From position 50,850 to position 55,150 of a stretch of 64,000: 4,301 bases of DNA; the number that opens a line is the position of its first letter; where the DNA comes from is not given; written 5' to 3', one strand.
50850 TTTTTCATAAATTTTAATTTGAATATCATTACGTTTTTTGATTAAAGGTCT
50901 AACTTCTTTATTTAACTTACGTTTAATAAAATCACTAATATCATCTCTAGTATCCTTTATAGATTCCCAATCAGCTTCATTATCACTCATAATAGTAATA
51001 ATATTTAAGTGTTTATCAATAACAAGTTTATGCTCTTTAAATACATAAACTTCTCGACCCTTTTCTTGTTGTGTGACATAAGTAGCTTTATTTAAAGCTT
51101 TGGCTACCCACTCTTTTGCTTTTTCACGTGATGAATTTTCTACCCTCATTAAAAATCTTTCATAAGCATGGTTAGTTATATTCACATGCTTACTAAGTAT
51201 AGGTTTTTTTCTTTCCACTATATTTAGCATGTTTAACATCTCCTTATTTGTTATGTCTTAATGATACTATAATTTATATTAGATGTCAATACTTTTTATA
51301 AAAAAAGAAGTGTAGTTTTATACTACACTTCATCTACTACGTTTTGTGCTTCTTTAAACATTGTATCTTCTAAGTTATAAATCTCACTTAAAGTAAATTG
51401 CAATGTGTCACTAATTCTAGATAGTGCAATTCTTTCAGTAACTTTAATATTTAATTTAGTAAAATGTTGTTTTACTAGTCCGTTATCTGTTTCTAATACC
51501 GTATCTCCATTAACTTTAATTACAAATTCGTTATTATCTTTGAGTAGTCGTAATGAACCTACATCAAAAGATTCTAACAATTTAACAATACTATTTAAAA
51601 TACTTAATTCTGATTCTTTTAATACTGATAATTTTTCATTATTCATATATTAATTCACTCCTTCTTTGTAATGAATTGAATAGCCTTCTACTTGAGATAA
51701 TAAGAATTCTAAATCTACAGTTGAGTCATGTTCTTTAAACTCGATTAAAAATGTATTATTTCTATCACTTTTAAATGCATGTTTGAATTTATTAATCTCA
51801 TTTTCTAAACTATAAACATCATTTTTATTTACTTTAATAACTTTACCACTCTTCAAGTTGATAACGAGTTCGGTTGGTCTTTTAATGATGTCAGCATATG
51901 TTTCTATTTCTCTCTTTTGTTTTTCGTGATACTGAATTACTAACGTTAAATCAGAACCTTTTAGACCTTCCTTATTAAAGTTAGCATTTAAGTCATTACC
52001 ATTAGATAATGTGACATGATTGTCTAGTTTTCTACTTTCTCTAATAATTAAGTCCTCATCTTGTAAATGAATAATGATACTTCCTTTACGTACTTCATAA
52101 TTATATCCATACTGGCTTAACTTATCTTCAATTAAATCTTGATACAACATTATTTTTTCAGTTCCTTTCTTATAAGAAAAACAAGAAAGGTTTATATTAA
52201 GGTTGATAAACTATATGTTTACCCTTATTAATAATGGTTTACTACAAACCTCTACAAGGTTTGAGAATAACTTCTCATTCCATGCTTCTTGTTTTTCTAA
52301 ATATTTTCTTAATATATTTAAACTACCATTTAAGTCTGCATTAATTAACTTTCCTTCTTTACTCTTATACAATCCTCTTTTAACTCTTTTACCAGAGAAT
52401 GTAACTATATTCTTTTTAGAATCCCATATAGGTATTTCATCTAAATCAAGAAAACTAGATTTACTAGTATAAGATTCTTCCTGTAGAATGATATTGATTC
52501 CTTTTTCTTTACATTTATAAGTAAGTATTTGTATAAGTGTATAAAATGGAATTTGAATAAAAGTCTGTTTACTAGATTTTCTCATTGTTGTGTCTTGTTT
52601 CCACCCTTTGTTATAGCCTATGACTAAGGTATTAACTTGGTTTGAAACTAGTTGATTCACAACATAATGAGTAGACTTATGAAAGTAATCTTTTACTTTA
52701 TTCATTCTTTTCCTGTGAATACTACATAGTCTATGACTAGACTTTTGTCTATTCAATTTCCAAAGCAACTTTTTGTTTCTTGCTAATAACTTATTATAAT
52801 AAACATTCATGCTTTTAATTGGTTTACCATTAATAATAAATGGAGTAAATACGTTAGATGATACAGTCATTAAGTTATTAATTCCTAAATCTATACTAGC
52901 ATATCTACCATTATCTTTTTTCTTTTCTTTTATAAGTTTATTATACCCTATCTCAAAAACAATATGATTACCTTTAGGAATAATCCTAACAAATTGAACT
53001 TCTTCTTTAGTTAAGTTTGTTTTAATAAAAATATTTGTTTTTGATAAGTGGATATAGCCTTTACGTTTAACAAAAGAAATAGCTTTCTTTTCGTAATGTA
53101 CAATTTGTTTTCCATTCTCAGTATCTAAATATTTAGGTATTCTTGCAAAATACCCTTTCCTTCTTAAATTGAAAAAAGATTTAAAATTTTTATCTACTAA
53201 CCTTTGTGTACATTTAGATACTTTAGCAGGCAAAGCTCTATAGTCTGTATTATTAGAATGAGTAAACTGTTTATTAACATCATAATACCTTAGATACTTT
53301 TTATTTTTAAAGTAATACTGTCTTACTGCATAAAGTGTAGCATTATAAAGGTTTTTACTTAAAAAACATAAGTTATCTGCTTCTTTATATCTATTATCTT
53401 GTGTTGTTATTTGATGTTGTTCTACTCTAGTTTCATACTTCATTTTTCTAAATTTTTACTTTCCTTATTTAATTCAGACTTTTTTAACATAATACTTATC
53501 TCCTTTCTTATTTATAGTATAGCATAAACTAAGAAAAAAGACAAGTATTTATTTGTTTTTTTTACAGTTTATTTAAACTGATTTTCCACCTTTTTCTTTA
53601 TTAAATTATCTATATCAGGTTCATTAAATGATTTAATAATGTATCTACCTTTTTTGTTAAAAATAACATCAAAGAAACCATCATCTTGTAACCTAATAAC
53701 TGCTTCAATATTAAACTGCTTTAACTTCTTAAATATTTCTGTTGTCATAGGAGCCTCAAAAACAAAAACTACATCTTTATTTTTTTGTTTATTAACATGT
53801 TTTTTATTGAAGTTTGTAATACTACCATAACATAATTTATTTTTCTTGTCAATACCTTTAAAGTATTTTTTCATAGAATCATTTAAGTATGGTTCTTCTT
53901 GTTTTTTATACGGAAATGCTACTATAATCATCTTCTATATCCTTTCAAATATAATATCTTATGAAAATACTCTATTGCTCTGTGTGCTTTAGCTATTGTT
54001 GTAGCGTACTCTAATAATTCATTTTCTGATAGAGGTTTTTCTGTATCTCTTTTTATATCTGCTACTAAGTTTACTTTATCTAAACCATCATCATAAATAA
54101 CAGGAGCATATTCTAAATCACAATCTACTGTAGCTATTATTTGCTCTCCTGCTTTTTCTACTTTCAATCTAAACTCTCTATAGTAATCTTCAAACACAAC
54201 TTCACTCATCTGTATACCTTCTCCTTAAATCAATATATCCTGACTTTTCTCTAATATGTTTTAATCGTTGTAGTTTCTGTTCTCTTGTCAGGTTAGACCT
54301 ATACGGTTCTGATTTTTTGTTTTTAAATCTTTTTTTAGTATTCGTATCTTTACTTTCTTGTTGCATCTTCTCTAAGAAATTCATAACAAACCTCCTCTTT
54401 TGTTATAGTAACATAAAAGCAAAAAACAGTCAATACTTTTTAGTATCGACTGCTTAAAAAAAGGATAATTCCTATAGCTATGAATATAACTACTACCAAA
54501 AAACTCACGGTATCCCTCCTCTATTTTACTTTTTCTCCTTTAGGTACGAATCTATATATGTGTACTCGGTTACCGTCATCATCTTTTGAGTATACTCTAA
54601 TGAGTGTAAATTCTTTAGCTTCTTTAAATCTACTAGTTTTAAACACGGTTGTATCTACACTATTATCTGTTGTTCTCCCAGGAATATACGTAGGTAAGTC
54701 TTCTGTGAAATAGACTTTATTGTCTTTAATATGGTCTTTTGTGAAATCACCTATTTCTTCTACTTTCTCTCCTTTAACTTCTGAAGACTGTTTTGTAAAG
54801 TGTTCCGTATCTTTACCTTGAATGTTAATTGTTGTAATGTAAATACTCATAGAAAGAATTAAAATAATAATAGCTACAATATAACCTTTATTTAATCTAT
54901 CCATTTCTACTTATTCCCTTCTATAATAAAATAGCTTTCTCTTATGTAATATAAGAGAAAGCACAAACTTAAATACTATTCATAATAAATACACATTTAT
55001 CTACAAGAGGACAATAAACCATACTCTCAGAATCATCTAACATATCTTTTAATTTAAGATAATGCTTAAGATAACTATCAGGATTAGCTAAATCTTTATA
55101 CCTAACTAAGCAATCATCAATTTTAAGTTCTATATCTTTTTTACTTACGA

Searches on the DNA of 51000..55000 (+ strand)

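Call 7: search_dna_similar(query=window:51000-55000:+, collection=phages, mode=near, max_rows=25)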
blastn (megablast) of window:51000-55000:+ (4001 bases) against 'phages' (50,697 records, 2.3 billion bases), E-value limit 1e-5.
Records with a match: 21; places in all: 21; records where one place covers at least 80% of the query: 2.
Best place of each record, by identity: >=99% 1; 95-99% 19; 80-90% 1.
By first word of the organism name: Staphylococcus 21.
By host as written in the record: Staphylococcus epidermidis F12 6; Staphylococcus epidermidis 5; Staphylococcus epidermidis 9142 2; Staphylococcus epidermidis COB-Sec1 2; Staphylococcus sp. 2; Staphylococcus epidermidis NCC 100655 1; Staphylococcus epidermidis COB-Sec2 1; Mammaliicoccus vitulinus C6867 1; and 1 more.
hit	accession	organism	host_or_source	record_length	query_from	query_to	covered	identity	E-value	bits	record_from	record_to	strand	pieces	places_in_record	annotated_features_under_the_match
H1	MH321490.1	Staphylococcus phage Quidividi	Staphylococcus epidermidis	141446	1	4001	100%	97.7%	0e+0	6874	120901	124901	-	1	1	transposase subunit | hypothetical protein (x7) | membrane protein | terminator (x2) | ribosome_binding_site (x7)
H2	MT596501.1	Staphylococcus phage vB_SepM_BE04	Staphylococcus epidermidis F12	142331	1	4001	100%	96.5%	0e+0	6619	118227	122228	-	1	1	transposase subunit | hypothetical protein (x8)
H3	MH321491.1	Staphylococcus phage Twillingate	Staphylococcus epidermidis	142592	1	4001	64%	99.1%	0e+0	4644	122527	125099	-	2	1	hypothetical protein (x7) | membrane protein | terminator (x3) | ribosome_binding_site (x7)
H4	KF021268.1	Staphylococcus phage phiIBB-SEP1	Staphylococcus epidermidis 9142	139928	1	4001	64%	97.5%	0e+0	4419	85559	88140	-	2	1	hypothetical protein (x8) | putative membrane protein | promoter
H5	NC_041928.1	Staphylococcus phage phiIBB-SEP1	Staphylococcus epidermidis 9142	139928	1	4001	64%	97.5%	0e+0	4419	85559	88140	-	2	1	hypothetical protein (x9) | promoter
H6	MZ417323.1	Staphylococcus phage PG-2021_1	Staphylococcus epidermidis NCC 100655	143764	1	4001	64%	97.5%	0e+0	4400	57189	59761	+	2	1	record has no annotation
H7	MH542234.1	Staphylococcus phage Terranova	Staphylococcus epidermidis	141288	1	4001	64%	97.0%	0e+0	4339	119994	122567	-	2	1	hypothetical protein (x7) | putative membrane protein | terminator (x2) | ribosome_binding_site (x7)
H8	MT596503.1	Staphylococcus phage vB_SepM_BE06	Staphylococcus epidermidis F12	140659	1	4001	64%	97.0%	0e+0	4339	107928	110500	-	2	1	hypothetical protein (x8)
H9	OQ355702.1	Staphylococcus phage vB_SepM_BE24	Staphylococcus epidermidis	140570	1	4001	64%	97.0%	0e+0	4339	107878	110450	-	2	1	hypothetical protein (x8)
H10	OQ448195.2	Staphylococcus phage 110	Staphylococcus epidermidis COB-Sec2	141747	1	4001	64%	97.0%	0e+0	4333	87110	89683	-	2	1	hypothetical protein (x8)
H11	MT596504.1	Staphylococcus phage vB_SepM_BE07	Staphylococcus epidermidis F12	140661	1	4001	64%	97.1%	0e+0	4339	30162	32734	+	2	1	hypothetical protein (x8)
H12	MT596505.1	Staphylococcus phage vB_SepM_BE08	Staphylococcus epidermidis F12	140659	1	4001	64%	97.1%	0e+0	4339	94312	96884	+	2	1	hypothetical protein (x8)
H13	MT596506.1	Staphylococcus phage vB_SepM_BE09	Staphylococcus epidermidis F12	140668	1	4001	64%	97.1%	0e+0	4339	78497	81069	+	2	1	hypothetical protein (x8)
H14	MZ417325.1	Staphylococcus phage PG-2021_23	Mammaliicoccus vitulinus C6867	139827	1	4001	64%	96.9%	0e+0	4324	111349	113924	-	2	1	record has no annotation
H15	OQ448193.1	Staphylococcus phage 80A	Staphylococcus epidermidis COB-Sec1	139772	1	4001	64%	96.9%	0e+0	4324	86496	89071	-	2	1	hypothetical protein (x7) | membrane protein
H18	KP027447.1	Staphylococcus phage vB_SepM_ phiIPLA-C1C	Staphylococcus sp.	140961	1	4001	64%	95.7%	0e+0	4151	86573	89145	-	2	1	hypothetical protein (x7) | membrane protein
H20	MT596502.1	Staphylococcus phage vB_SepM_BE05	Staphylococcus epidermidis F12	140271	1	4001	64%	95.5%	0e+0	4131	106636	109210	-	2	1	hypothetical protein (x8)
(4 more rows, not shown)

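Call 9: get_annotated_region(hit=H3, flank=500)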
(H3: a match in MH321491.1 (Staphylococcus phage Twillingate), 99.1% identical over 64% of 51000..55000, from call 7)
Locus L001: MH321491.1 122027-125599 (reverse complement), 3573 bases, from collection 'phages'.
description: Staphylococcus phage Twillingate, complete genome.
organism: Staphylococcus phage Twillingate (NCBI taxid 2234037)
taxonomy: Viruses; Duplodnaviria; Heunggongvirae; Uroviricota; Caudoviricetes; Herelleviridae; Twortvirinae; Sepunavirus
host: Staphylococcus epidermidis; source: wastewater treatment plant; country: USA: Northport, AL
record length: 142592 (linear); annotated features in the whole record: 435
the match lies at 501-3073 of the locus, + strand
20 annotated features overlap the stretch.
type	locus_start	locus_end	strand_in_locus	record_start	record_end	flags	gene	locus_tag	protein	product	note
CDS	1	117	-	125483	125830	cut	-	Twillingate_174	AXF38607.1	membrane protein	-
regulatory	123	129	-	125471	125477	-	-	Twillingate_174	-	ribosome_binding_site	Twillingate_174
CDS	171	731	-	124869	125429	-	-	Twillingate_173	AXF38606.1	hypothetical protein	-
regulatory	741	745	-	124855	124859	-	-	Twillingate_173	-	ribosome_binding_site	Twillingate_173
regulatory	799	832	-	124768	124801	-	-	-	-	terminator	-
CDS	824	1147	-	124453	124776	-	-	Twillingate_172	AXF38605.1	hypothetical protein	-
CDS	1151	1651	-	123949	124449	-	-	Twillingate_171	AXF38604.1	hypothetical protein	-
regulatory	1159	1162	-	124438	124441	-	-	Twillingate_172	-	ribosome_binding_site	Twillingate_172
CDS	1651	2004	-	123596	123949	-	-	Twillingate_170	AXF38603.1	hypothetical protein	-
regulatory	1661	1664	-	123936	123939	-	-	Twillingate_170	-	ribosome_binding_site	Twillingate_171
CDS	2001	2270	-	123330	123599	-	-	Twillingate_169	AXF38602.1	hypothetical protein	-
regulatory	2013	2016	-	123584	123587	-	-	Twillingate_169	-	ribosome_binding_site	Twillingate_170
CDS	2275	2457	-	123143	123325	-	-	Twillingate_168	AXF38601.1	hypothetical protein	-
regulatory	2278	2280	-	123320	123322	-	-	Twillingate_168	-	ribosome_binding_site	Twillingate_169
regulatory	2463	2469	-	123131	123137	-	-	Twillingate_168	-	ribosome_binding_site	Twillingate_168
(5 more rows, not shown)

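Call 10: get_annotated_region(hit=H1, flank=500)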
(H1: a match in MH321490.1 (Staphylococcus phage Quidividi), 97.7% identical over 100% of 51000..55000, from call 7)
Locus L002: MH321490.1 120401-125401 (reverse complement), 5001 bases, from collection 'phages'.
description: Staphylococcus phage Quidividi, complete genome.
organism: Staphylococcus phage Quidividi (NCBI taxid 2234036)
taxonomy: Viruses; Duplodnaviria; Heunggongvirae; Uroviricota; Caudoviricetes; Herelleviridae; Twortvirinae; Sepunavirus
host: Staphylococcus epidermidis; source: wastewater treatment plant; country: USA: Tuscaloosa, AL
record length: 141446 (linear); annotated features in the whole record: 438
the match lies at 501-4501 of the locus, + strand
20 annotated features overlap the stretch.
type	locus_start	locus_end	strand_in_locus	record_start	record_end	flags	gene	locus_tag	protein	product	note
CDS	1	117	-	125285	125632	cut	-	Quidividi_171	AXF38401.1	membrane protein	YP_009214555.1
regulatory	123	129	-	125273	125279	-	-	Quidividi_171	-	ribosome_binding_site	Quidividi_171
CDS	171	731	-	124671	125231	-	-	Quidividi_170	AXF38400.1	hypothetical protein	-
regulatory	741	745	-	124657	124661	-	-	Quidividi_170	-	ribosome_binding_site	Quidividi_170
regulatory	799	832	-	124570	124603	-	-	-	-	terminator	-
CDS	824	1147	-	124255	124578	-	-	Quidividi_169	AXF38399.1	hypothetical protein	-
CDS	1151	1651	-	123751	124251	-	-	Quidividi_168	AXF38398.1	hypothetical protein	-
regulatory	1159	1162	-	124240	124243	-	-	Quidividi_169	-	ribosome_binding_site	Quidividi_169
regulatory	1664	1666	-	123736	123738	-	-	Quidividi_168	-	ribosome_binding_site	Quidividi_168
CDS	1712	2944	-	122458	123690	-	-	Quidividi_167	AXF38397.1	transposase subunit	IS605 OrfB transposase subunit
CDS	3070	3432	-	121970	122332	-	-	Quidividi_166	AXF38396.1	hypothetical protein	-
CDS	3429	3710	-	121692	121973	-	-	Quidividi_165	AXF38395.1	hypothetical protein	-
regulatory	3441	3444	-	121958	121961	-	-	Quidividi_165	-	ribosome_binding_site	Quidividi_166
CDS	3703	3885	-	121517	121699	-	-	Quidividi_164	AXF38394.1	hypothetical protein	-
regulatory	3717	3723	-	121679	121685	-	-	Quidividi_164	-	ribosome_binding_site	Quidividi_165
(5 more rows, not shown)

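Call 36: search_rna_families(source=window, start=51900, end=53800, threshold=evalue, max_evalue=10)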
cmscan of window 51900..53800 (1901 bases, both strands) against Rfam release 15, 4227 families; matches with E-value up to 10: 3.
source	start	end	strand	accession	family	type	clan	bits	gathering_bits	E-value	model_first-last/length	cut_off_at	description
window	53489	53551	-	RF03664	MIR6288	Gene; miRNA;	-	19.6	74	1.3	1-92/92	no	MIR6288 microRNA precursor family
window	53489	53550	-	RF03566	mir-4875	Gene; miRNA;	-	17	90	6.1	1-73/73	no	mir-4875 microRNA precursor family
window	52497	52552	+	RF00984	mir-576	Gene; miRNA;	-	16.5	99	5.3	16-75/90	no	mir-576 microRNA precursor family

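Call 38: search_dna_similar(query=L003:1900-5300:+, collection=phages, mode=near, max_rows=8)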
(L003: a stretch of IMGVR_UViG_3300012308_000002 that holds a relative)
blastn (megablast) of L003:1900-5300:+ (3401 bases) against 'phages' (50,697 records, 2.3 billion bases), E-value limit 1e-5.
Records with a match: 7; places in all: 7; records where one place covers at least 80% of the query: 0.
Best place of each record, by identity: 95-99% 4; 90-95% 1; 80-90% 2.
By first word of the organism name: Staphylococcus 7.
By host as written in the record: Staphylococcus sp. 4; Staphylococcus aureus Twort 1; Staphylococcus epidermidis F12 1; Staphylococcus epidermidis 1.
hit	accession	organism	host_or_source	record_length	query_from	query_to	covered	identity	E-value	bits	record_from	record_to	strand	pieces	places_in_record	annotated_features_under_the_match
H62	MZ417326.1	Staphylococcus phage PG-2021_27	Staphylococcus aureus Twort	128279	1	3401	74%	98.7%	0e+0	4467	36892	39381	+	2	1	record has no annotation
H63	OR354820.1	Staphylococcus phage Alsa_1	Staphylococcus sp.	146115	1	3401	59%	96.3%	0e+0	3292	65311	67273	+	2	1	hypothetical protein (x6)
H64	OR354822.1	Staphylococcus phage Alsa_3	Staphylococcus sp.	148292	1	3401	59%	95.6%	0e+0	3209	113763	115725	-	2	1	hypothetical protein (x6)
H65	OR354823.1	Staphylococcus phage Alsa_4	Staphylococcus sp.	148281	1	3401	59%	95.6%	0e+0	3202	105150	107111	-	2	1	hypothetical protein (x6)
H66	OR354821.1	Staphylococcus phage Alsa_2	Staphylococcus sp.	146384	1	3401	59%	93.8%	0e+0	3014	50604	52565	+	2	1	hypothetical protein (x6)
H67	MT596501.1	Staphylococcus phage vB_SepM_BE04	Staphylococcus epidermidis F12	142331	1082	2386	38%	82.9%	0e+0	1164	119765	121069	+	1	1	transposase subunit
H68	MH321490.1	Staphylococcus phage Quidividi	Staphylococcus epidermidis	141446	1082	2386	38%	82.8%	0e+0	1158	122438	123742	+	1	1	transposase subunit | ribosome_binding_site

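Call 39: search_dna_similar(query=L075:1800-5300:+, collection=phages, mode=near, max_rows=8)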
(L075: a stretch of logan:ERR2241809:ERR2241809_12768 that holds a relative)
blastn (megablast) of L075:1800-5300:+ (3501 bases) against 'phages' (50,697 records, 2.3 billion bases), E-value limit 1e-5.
Records with a match: 11; places in all: 11; records where one place covers at least 80% of the query: 0.
Best place of each record, by identity: 90-95% 8; 80-90% 3.
By first word of the organism name: Staphylococcus 11.
By host as written in the record: Staphylococcus sp. ATCC 25923 2; Staphylococcus aureus ATCC 25923 2; Staphylococcus aureus 1; - 1; Staphylococcus ureilyticus ATCC 49330 1; Staphylococcus saprophyticus 101 1; Staphylococcus epidermidis F12 1; Staphylococcus epidermidis 1; and 1 more.
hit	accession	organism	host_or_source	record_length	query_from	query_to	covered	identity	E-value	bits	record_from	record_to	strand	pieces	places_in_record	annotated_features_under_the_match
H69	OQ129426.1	Staphylococcus phage vB_SauM_JDF86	Staphylococcus aureus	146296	1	3501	57%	94.1%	0e+0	3053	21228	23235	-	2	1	hypothetical protein (x3)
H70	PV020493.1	Staphylococcus phage RSM-J51Sa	-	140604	1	3501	57%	93.7%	0e+0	3007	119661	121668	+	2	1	record has no annotation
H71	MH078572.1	Staphylococcus phage phiSA_BS1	Staphylococcus sp. ATCC 25923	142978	1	3501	57%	93.7%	0e+0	3010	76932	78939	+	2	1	hypothetical protein (x4)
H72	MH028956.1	Staphylococcus phage phiSA_BS2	Staphylococcus aureus ATCC 25923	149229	1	3501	57%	93.7%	0e+0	3010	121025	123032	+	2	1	hypothetical protein (x4)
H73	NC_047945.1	Staphylococcus phage phiSA_BS1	Staphylococcus sp. ATCC 25923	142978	1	3501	57%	93.7%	0e+0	3010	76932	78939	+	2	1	hypothetical protein (x4)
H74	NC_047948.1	Staphylococcus phage phiSA_BS2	Staphylococcus aureus ATCC 25923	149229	1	3501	57%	93.7%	0e+0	3010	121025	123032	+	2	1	hypothetical protein (x4)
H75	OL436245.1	Staphylococcus phage vB_SurM-PSU4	Staphylococcus ureilyticus ATCC 49330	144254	1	3501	57%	93.0%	0e+0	2939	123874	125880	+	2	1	DNA repair exonuclease | hypothetical protein (x3)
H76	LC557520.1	Staphylococcus phage vB_SsapH-Golestan101-M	Staphylococcus saprophyticus 101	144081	1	3501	57%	93.0%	0e+0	2938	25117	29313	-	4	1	transposase (x2) | DNA repair exonuclease (x2) | hypothetical protein (x4)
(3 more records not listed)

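Call 40: search_dna_similar(query=L078:1900-5300:+, collection=phages, mode=near, max_rows=8)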
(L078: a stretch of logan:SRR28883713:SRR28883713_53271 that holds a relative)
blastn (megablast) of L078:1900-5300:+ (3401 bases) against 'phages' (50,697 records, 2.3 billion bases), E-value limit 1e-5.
Records with a match: 21; places in all: 22; records where one place covers at least 80% of the query: 0.
Best place of each record, by identity: 80-90% 11; 60-80% 10.
By first word of the organism name: Staphylococcus 21.
By host as written in the record: Staphylococcus epidermidis F12 6; Staphylococcus epidermidis 5; Staphylococcus sp. ATCC 25923 2; Staphylococcus aureus ATCC 25923 2; Staphylococcus saprophyticus 101 1; - 1; Staphylococcus aureus 1; Staphylococcus ureilyticus ATCC 49330 1; and 2 more.
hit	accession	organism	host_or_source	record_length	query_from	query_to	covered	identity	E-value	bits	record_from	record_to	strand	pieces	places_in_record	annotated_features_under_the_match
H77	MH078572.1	Staphylococcus phage phiSA_BS1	Staphylococcus sp. ATCC 25923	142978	1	3401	59%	80.6%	0e+0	1530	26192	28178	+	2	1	hypothetical protein (x3) | baseplate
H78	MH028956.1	Staphylococcus phage phiSA_BS2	Staphylococcus aureus ATCC 25923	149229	1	3401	59%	80.6%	0e+0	1530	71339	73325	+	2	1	hypothetical protein (x3) | baseplate J-like protein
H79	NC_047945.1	Staphylococcus phage phiSA_BS1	Staphylococcus sp. ATCC 25923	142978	1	3401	59%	80.6%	0e+0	1530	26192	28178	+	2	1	baseplate protein | hypothetical protein | virion structural protein | baseplate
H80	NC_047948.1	Staphylococcus phage phiSA_BS2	Staphylococcus aureus ATCC 25923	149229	1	3401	59%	80.6%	0e+0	1530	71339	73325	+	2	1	baseplate protein | hypothetical protein | virion structural protein | baseplate J-like protein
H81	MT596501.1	Staphylococcus phage vB_SepM_BE04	Staphylococcus epidermidis F12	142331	1079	2383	38%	81.2%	0e+0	1040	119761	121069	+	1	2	transposase subunit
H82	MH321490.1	Staphylococcus phage Quidividi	Staphylococcus epidermidis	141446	1079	2383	38%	80.6%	0e+0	996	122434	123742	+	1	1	transposase subunit | ribosome_binding_site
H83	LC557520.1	Staphylococcus phage vB_SsapH-Golestan101-M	Staphylococcus saprophyticus 101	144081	2370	3401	30%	83.7%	0e+0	970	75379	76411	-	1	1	baseplate wedge subunit | baseplate J-like protein | hypothetical protein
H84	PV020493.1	Staphylococcus phage RSM-J51Sa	-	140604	2370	3401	30%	83.7%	0e+0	970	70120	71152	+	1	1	record has no annotation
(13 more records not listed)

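Call 41: get_annotated_region(hit=H63, flank=200)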
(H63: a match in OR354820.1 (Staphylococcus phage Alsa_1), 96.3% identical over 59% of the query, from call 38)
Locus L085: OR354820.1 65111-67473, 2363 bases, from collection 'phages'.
description: Staphylococcus phage Alsa_1, complete genome.
organism: Staphylococcus phage Alsa_1 (NCBI taxid 3076561)
taxonomy: Viruses; Duplodnaviria; Heunggongvirae; Uroviricota; Caudoviricetes; Herelleviridae; Twortvirinae
host: Staphylococcus sp.; source: -; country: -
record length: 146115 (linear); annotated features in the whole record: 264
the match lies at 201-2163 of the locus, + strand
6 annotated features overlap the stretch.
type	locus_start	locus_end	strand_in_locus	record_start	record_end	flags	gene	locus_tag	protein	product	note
CDS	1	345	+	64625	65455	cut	-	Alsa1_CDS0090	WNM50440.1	hypothetical protein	-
CDS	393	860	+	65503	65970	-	-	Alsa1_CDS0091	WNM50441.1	hypothetical protein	-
CDS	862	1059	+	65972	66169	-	-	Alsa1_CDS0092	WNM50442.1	hypothetical protein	-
CDS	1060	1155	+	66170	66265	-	-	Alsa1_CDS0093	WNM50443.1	hypothetical protein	-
CDS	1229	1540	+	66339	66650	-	-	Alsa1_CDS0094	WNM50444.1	hypothetical protein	-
CDS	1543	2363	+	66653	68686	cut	-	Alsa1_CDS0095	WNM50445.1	hypothetical protein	-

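Call 42: get_annotated_region(hit=H69, flank=200)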
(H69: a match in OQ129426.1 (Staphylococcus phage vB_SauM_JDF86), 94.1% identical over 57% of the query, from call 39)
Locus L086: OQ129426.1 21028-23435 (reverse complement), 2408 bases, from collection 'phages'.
description: Staphylococcus phage vB_SauM_JDF86, complete genome.
organism: Staphylococcus phage vB_SauM_JDF86 (NCBI taxid 3038179)
taxonomy: Viruses; Duplodnaviria; Heunggongvirae; Uroviricota; Caudoviricetes; Herelleviridae; Twortvirinae; Baoshanvirus
host: Staphylococcus aureus; source: sewage; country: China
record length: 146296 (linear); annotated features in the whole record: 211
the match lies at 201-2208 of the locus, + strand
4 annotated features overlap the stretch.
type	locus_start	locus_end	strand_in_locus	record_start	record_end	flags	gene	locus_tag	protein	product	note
CDS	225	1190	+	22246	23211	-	-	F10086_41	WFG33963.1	hypothetical protein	hypothetical protein pSco10_43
CDS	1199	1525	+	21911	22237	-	-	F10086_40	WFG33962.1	hypothetical protein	-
CDS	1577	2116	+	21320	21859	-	-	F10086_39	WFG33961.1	hypothetical protein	ORF071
CDS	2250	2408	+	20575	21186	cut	-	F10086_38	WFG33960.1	hypothetical protein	hypothetical protein vB_SscM-1_160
